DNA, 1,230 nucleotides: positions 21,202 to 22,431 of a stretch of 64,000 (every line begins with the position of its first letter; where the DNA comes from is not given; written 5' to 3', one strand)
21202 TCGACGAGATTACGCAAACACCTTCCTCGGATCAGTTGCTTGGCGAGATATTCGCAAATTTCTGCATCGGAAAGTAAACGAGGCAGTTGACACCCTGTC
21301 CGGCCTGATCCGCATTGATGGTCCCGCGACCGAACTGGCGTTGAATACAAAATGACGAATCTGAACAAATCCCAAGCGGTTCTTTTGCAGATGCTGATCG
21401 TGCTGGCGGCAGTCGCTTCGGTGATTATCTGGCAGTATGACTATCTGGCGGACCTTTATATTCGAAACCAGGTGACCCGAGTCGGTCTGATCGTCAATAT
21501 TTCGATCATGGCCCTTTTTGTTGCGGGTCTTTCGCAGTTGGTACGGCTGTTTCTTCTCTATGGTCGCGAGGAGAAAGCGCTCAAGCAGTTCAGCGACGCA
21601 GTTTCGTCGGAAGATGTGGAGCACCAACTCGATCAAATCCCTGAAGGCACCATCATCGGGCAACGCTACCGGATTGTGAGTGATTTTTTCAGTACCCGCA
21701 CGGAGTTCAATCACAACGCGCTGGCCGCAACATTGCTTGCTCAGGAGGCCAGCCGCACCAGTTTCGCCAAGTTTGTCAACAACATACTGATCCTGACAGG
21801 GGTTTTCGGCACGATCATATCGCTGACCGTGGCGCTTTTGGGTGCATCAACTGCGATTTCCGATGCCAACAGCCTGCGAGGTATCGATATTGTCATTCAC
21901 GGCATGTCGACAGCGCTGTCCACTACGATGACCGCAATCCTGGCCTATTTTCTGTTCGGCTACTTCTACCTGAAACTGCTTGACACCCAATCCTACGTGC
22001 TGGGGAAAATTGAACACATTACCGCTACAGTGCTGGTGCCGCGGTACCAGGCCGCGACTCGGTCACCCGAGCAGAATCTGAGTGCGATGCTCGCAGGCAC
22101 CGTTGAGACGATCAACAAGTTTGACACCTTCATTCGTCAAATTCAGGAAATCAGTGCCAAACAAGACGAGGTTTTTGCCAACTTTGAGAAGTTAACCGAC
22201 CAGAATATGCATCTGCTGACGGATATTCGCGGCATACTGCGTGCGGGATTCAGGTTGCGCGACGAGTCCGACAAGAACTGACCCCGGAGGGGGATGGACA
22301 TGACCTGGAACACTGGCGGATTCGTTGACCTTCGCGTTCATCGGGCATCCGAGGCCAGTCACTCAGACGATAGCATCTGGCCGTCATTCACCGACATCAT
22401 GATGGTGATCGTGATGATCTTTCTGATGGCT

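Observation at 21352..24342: Second, divergent MotA-like / ExbD-like pair inserted between mnmE and mnmG in the replication-origin gene block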

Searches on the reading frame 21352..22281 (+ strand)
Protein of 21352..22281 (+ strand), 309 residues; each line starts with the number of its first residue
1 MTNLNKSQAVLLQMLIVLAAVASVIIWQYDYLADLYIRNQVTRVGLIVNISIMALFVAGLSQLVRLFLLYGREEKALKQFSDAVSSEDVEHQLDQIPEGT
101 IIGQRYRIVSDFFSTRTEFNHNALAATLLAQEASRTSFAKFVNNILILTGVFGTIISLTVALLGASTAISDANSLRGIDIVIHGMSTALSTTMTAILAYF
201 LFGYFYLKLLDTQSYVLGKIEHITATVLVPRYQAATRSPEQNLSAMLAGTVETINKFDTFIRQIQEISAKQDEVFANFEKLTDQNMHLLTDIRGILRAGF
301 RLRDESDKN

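Call 3: search_protein_families(library=pfam, proteins=[window:21352-22281:+], max_evalue=1)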
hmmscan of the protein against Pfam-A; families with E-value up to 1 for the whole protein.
window:21352-22281:+ (309 aa): 2 families
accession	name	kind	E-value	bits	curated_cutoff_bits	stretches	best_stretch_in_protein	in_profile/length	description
PF01618.21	MotA_ExbB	-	0.0003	21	22.9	1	122-210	29-115/127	MotA/TolQ/ExbB proton channel family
PF10821.13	DUF2567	-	0.0088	16.6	30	1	6-30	45-69/166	Protein of unknown function (DUF2567)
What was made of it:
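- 21352..22281 (+): g1: A subunit, MotA/ExbB/TolQ/ZorA-like, 309 aa, four transmembrane helices plus a cytoplasmic helical tail. Pfam PF01618 E=3e-4, 21.0 bits against a gathering score of 22.9 (call 3).
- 21778..21966 (+): g1 TM3 to TM4 channel region (about residues 143-205) holding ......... and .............; G150, G153, T154, T191 and T192 are invariant. The Pfam MotA_ExbB match covers residues 122-210 (call 3).
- On MotA/ExbB/TolQ A-subunit superfamily (Pfam PF01618): The window protein scores 21.0 bits against 22.9, E=3e-4, over residues 122-210 (call 3).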

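Call 4: search_protein_families(library=ncbifam, proteins=[window:21352-22281:+], max_evalue=1)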
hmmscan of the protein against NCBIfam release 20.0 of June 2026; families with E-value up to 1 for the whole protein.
window:21352-22281:+ (309 aa): 2 families
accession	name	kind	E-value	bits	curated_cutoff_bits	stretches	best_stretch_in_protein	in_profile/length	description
NF041554.1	SA1362_fam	subfamily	0.017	15.3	42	0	44-84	25-65/70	SA1362 family protein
NF033917.0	antiphage_ZorA_4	subfamily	0.86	8.4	500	0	135-198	55-117/413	anti-phage ZorAB system protein ZorA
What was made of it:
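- On Flagellar stator MotAB/PomAB: No OmpA family hit in Pfam or NCBIfam (calls 3, 4).
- On Zorya (ZorAB plus effectors): NCBIfam antiphage_ZorA_4 scores 8.4 bits against a cutoff of 500 (call 4).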

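Call 5: search_protein_families(library=padloc, proteins=[window:21352-22281:+], max_evalue=1)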
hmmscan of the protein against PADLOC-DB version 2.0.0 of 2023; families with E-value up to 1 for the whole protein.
window:21352-22281:+ (309 aa): 5 families
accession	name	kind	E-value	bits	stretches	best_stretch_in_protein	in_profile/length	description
PDLC00636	ZorA2|ZorA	-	0.00042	17.3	1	135-201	38-100/461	MotA/ExbB/TolQ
PDLC00602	ZorA1|ZorA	-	0.00089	16.1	1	145-198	134-186/648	MotA/ExbB/TolQ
PDLC00640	ZorA2|ZorA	-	0.024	11.3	1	124-205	30-107/590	MotA/ExbB/TolQ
PDLC01043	CorA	-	0.04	10.6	1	143-202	385-444/457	CorA-like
PDLC00649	ZorA3|ZorA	-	0.091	9.1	1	33-179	22-146/698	MotA/ExbB/TolQ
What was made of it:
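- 21352..22281 (+): PADLOC ZorA2 E=4e-4 (call 5).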

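Call 7: find_homologous_proteins(query=window:21352-22281:+)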
Query window:21352-22281:+ (309 aa): 2818 proteins with E <= 0.001 among 8000 candidates; the best 120 are listed.
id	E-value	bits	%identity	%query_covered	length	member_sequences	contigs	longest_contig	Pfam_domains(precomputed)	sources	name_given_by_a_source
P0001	9.3e-190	647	100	100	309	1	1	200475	-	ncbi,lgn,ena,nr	ncbi:MAG: hypothetical protein OXI60_11135 [Acidiferrobacterales bacterium]|nr:hypothetical protein 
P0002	1.2e-170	584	87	100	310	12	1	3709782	-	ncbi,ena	-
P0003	1.1e-147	509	81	96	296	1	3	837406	-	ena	-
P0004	6.2e-147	506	80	96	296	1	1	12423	-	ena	-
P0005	2.1e-145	501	80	96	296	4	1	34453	-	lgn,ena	-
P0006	2.0e-143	495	77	92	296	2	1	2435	-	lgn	-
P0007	1.5e-142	492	74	99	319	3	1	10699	-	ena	-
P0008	1.1e-137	476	75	96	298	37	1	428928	-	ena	-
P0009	4.7e-134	464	71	99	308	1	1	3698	-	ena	-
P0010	6.7e-134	464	74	91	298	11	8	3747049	-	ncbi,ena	-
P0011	2.6e-133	462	70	98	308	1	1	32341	-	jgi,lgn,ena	-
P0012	9.8e-133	460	73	92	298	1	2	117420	-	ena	-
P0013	5.6e-131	454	71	95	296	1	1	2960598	-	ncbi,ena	-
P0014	9.5e-131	453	72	91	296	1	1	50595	-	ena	-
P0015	9.4e-127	440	68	99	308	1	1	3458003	-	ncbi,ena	-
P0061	4.4e-106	372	55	97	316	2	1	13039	PF01618.22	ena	-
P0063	7.6e-104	365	56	97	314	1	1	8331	PF01618.22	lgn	-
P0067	1.9e-99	351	54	98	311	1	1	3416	PF01618.22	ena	-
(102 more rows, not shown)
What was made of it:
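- On MotA/ExbB/TolQ A-subunit superfamily (Pfam PF01618): Orthologues P0061, P0063 and P0067 carry precomputed PF01618 hits (call 7).
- Checked: The g1 family has 2818 database hits (call 7).
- Pfam MotA_ExbB gives E=3e-4 (call 3), and three orthologues carry a precomputed PF01618 hit (call 7).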

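Call 8: search_solved_structures(query=window:21352-22281:+, max_evalue=10)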
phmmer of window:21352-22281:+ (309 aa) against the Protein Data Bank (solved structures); distinct sequences matched with E-value up to 10: 1.
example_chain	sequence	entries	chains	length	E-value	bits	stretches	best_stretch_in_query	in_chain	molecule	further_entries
7uw9_c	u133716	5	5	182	0.32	13.9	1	123-180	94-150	V-type proton ATPase subunit c"" | Vacuolar membrane ATPase subunit c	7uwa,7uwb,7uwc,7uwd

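Call 11: find_related_loci(query=A1, collection=genome_contigs, flank=6000)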
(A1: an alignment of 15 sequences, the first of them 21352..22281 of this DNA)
Query A1 (309 aa) in genome_contigs; peptide patterns used: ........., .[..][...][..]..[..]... (x = any residue, [..] = any of these).
600 stretches matched a pattern (row limit reached: there are more); 583 encode a relative of the query (tblastn E <= 1e-3); the best 80 are kept; 80 distinct loci.
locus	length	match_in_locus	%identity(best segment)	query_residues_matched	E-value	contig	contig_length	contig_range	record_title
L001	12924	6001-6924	90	1-308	0e+0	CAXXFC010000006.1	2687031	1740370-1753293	MAG: Arenicellales bacterium isolate 9a01abd2-b5de-4981-b0ad-ec789211487c genome assembly, contig: contig_6, whole genom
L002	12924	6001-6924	87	1-308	0e+0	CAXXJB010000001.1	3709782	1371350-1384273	MAG: Arenicellales bacterium isolate 685ef447-847a-4ca7-9a6d-cc7c06fcaba6 genome assembly, contig: contig_1, whole genom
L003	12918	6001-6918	84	4-309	2e-177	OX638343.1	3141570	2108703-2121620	MAG: Arenicellales bacterium isolate d1c8b661-5284-4c74-b01a-eedef1cd8940 genome assembly, chromosome: 1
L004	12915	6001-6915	73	5-309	2e-147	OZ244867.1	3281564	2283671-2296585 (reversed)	MAG: Arenicellales bacterium isolate fc3f0915-ecf4-4811-8bf2-63c63896915f genome assembly, chromosome: 1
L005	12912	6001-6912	70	5-308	3e-146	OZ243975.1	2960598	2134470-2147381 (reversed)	MAG: Arenicellales bacterium isolate dab0f2a9-6c84-4861-9e31-239953c98c99 genome assembly, chromosome: 1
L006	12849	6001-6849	75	27-309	4e-145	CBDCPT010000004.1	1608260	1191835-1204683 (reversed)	MAG: Arenicellales bacterium isolate fadde0ce-b209-473f-868c-ec93306c25c8 genome assembly, contig: contig_4, whole genom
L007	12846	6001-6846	74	27-308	2e-142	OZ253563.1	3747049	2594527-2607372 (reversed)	MAG: Arenicellales bacterium isolate d7a5d0b4-cbae-4db0-9a13-9ca8b385098f genome assembly, chromosome: 1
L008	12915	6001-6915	68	5-309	3e-138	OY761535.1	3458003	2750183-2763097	MAG: Arenicellales bacterium isolate 84d41cb1-8764-43d3-92a7-53f72595dab7 genome assembly, chromosome: 1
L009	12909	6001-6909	67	5-307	6e-136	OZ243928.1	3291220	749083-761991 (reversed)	MAG: Arenicellales bacterium isolate fe9c1bdc-7ba5-488c-83e0-a220ed0af1a2 genome assembly, chromosome: 1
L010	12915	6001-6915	66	5-309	4e-135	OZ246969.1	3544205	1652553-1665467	MAG: Arenicellales bacterium isolate 1218857c-7fba-425a-818a-049516f6d46d genome assembly, chromosome: 1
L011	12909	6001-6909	66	5-307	5e-135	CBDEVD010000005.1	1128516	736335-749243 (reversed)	MAG: Arenicellales bacterium isolate 024ae31b-b524-480c-aba5-61ed3f32f6b3 genome assembly, contig: contig_5, whole genom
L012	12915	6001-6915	65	5-309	9e-135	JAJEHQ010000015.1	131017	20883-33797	MAG: Gammaproteobacteria bacterium isolate p16x60bins.63 k141_387312, whole genome shotgun sequence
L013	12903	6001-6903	68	5-305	7e-135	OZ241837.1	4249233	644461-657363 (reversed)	MAG: Arenicellales bacterium isolate e136e302-b5bb-49f9-86ed-29cc4dfdc771 genome assembly, chromosome: 1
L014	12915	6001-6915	66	5-309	1e-134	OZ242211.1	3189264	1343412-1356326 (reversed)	MAG: Arenicellales bacterium isolate 8ed00baf-69bd-4bcc-a659-9c4d27c6f14a genome assembly, chromosome: 1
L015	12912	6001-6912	67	3-306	4e-134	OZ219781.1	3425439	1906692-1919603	MAG: Arenicellales bacterium isolate 3acc40f7-a85a-494a-900f-447d5a6f54c4 genome assembly, chromosome: 1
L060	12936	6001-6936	40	7-305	6e-70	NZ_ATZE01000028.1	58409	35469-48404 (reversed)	Sedimenticola selenatireducens DSM 17993 A3GODRAFT_scaffold_23.24_C, whole genome shotgun sequence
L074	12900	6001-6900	37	5-305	2e-69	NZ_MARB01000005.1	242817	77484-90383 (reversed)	Candidatus Thiodiazotropha endolucinida strain COS CODIS_contig000005, whole genome shotgun sequence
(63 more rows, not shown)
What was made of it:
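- There are at least 583 species (call 11).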

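Call 17: search_protein_families(library=pfam, proteins=[L060:1519-3774:+, L060:3827-4531:+, L060:4629-5861:-, L060:8155-9144:+, L060:9069-10109:+, L060:10205-10942:+, L074:4463-5707:-, L074:3646-4461:-, L074:8069-8617:+, L074:8617-9135:+], max_evalue=0.001)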
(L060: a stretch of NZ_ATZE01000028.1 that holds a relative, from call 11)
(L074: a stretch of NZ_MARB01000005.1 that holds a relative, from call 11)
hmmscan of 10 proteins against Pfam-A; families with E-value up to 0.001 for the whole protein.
L060:1519-3774:+ (751 aa): 10 families
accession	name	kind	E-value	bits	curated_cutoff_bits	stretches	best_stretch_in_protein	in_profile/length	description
PF12860.13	PAS_7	-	2.1e-69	231.4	27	2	22-137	2-115/115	PAS fold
PF00990.26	GGDEF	-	2.7e-43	147.9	23.8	1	572-742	1-160/161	Diguanylate cyclase, GGDEF domain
PF08448.16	PAS_4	-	1.7e-27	96.3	23.1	3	457-563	11-110/110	PAS fold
PF13185.12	GAF_2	-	3.5e-21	76.3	28.6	1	286-428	4-136/136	GAF domain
PF13426.13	PAS_9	-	6.3e-18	65.4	27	1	454-560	4-103/103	PAS domain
PF00989.32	PAS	-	1.6e-16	60.7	22.6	1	442-558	2-113/113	PAS fold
PF01590.32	GAF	-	1.5e-15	58.3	22.4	1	286-427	2-133/133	GAF domain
PF13188.13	PAS_8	-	5.1e-09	36.2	21.8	0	146-192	3-49/65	PAS domain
PF13492.12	GAF_3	-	1.5e-05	25.8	27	1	288-429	4-129/129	GAF domain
PF08447.18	PAS_3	-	8.5e-05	23.2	25.6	0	464-554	2-88/89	PAS fold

L060:3827-4531:+ (234 aa): 0 families

L060:4629-5861:- (410 aa): 2 families
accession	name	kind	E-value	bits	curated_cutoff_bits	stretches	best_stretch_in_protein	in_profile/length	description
PF13660.11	DUF4147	-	4.9e-51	173.9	23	1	11-210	2-208/234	Domain of unknown function (DUF4147)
PF05161.18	MOFRL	-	3.7e-31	107.9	28.3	1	298-403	3-106/106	MOFRL family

L060:8155-9144:+ (329 aa): 2 families
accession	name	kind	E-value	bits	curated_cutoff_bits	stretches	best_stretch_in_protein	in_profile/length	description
PF00072.30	Response_reg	-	2.4e-20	73.2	30.2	1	5-114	1-109/111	Response regulator receiver domain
PF13690.11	CheX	-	2.6e-06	27.9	27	0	136-179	41-80/94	Chemotaxis phosphatase CheX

L060:9069-10109:+ (346 aa): 2 families
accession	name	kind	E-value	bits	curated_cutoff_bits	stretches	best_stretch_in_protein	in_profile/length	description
PF00990.26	GGDEF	-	8.5e-45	152.8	23.8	1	184-339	3-161/161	Diguanylate cyclase, GGDEF domain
PF00989.32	PAS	-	0.00011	22.6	22.6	1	42-158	5-110/113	PAS fold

L060:10205-10942:+ (245 aa): 0 families

L074:4463-5707:- (414 aa): 2 families
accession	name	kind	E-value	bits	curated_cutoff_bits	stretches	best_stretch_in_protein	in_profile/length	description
PF13660.11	DUF4147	-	4.6e-49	167.4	23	1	15-217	3-211/234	Domain of unknown function (DUF4147)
PF05161.18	MOFRL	-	1.4e-35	122.1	28.3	1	302-407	2-106/106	MOFRL family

L074:3646-4461:- (271 aa): 1 family
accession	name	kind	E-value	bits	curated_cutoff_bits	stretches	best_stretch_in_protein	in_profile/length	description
PF04305.20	DUF455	-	1.3e-94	316.8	34.3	1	20-262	5-247/247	Protein of unknown function (DUF455)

L074:8069-8617:+ (182 aa): 1 family
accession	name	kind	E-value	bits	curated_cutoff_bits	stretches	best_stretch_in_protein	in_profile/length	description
PF03843.18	Slp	-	7.9e-51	171.9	22.5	1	23-179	2-152/153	Outer membrane lipoprotein Slp family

L074:8617-9135:+ (172 aa): 1 family
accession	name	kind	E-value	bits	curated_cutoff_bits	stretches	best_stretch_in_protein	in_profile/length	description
PF03843.18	Slp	-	1.9e-32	112.2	22.5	1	16-148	1-135/153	Outer membrane lipoprotein Slp family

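Call 32: predict_structure(alignment_id=A4)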
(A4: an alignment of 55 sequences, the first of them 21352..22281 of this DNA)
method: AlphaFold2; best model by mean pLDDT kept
length: 309 residues; sequences in the alignment: 55
mean_pLDDT: 80.4   pTM: 0.64
mean pLDDT of the five models: 80.4, 79.3, 75.5, 74.9, 72.9
residues with pLDDT >= 90: 58; 70-90: 210; 50-70: 35; < 50: 6
segments of 3 or more residues with pLDDT < 50: 307-309
pLDDT, mean of each block of 10 residues (from residue 1): 69 91 89 74 80 92 91 89 83 82 84 78 77 85 90 88 85 79 84 90 92 90 85 65 66 74 74 73 74 67 49
secondary structure, 60 per line:
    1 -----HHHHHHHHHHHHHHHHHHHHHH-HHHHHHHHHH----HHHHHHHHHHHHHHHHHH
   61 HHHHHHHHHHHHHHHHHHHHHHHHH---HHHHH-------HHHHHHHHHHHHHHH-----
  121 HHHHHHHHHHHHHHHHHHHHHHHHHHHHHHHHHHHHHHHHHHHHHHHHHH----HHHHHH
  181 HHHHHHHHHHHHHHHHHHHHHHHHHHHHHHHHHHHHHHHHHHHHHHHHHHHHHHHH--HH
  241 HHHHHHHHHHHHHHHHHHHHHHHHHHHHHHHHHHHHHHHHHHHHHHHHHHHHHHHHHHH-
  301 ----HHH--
elements in order: H6-27 H29-38 H43-85 H89-93 H101-115 H121-170 H175-236 H239-299
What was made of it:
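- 21352..22281 (+): AlphaFold2 mean pLDDT 80 (call 32).
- On Flagellar stator MotAB/PomAB: The g1 cytoplasmic insert is only about residues 66-140, with short helices (call 32).
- On Zorya (ZorAB plus effectors): The tail is at most about 100 residues (call 32).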

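Call 35: fold_search(model_id=the predicted structure, library=pdb)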
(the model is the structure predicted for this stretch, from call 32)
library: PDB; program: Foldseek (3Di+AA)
matches with E <= 10: 598; with E <= 0.001: 0
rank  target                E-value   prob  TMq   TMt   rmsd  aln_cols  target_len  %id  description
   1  6tyi_A                1.0e-03  1.00  0.41  0.52   6.5       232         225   14  ExbB-ExbD complex in MSP1E3D1 nanodisc (released 2019-10-16)
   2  5zfp_B                1.6e-03  1.00  0.38  0.49   6.3       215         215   13  Structure of the ExbB/ExbD hexameric complex (released 2018-05-09)
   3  9ddo_B                1.7e-03  1.00  0.37  0.48   7.0       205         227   13  E. coli TonB-ExbBD TonB bound to ExbB chain C (released 2025-07-09)
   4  5sv0_C                2.0e-03  1.00  0.41  0.53   6.3       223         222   12  Structure of the ExbB/ExbD complex from E. coli at pH 7.0 (released 2016-09-28)
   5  5sv0_B                2.2e-03  1.00  0.40  0.50   6.1       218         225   13  Structure of the ExbB/ExbD complex from E. coli at pH 7.0 (released 2016-09-28)
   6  5sv1_C                2.3e-03  1.00  0.43  0.54   5.7       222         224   14  Structure of the ExbB/ExbD complex from E. coli at pH 4.5 (released 2016-09-28)
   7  5sv0_I                2.5e-03  1.00  0.40  0.51   6.1       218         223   11  Structure of the ExbB/ExbD complex from E. coli at pH 7.0 (released 2016-09-28)
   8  5sv0_G                2.5e-03  1.00  0.38  0.47   6.4       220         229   11  Structure of the ExbB/ExbD complex from E. coli at pH 7.0 (released 2016-09-28)
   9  6ye4_A                2.5e-03  1.00  0.36  0.45   7.9       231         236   15  Structure of ExbB pentamer from Serratia marcescens by single particle cryo electron microscopy (released 2021-03-31)
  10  9ddp_D                2.6e-03  1.00  0.40  0.50   5.8       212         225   15  E. coli TonB-ExbBD TonB bound to ExbB chain E (released 2025-07-09)
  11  5zfp_J                3.1e-03  1.00  0.38  0.50   6.4       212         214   12  Structure of the ExbB/ExbD hexameric complex (released 2018-05-09)
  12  9ddo_A                3.5e-03  1.00  0.41  0.52   6.0       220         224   14  E. coli TonB-ExbBD TonB bound to ExbB chain C (released 2025-07-09)
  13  5sv0_F                4.5e-03  1.00  0.38  0.50   6.4       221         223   11  Structure of the ExbB/ExbD complex from E. coli at pH 7.0 (released 2016-09-28)
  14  7ajq_A                4.7e-03  1.00  0.43  0.54   6.4       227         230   14  cryo-EM structure of ExbBD from Serratia Marcescens (released 2021-10-06)
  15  5sv0_D                4.9e-03  1.00  0.40  0.52   6.1       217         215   12  Structure of the ExbB/ExbD complex from E. coli at pH 7.0 (released 2016-09-28)
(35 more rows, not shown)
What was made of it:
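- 21352..22281 (+): All top 50 Foldseek PDB hits are ExbB, TolQ, ZorA or MotA, with the best target-normalised TM-score 0.71 to TolQ 8vlw_A (call 35).
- On MotA/ExbB/TolQ A-subunit superfamily (Pfam PF01618): All top 50 Foldseek PDB hits are ExbB, TolQ, ZorA or MotA at probability 0.99-1.00, with target-normalised TM-scores up to 0.71 (call 35).
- On Flagellar stator MotAB/PomAB: MotA structures rank below ExbB, TolQ and ZorA (call 35).
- Closest known: TolQ-TolR. Same: The A-subunit fold matches, with the best target-normalised TM-score 0.71 to TolQ and the best E-value to ExbB (call 35).
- All top 50 PDB hits are ExbB, TolQ, ZorA or MotA, each at probability 0.99-1.00 (call 35). ZorA gives the longest structural alignments to g1, 262-308 columns including the tail (call 35). 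ZorAB structures are among the best fold matches (call 35).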
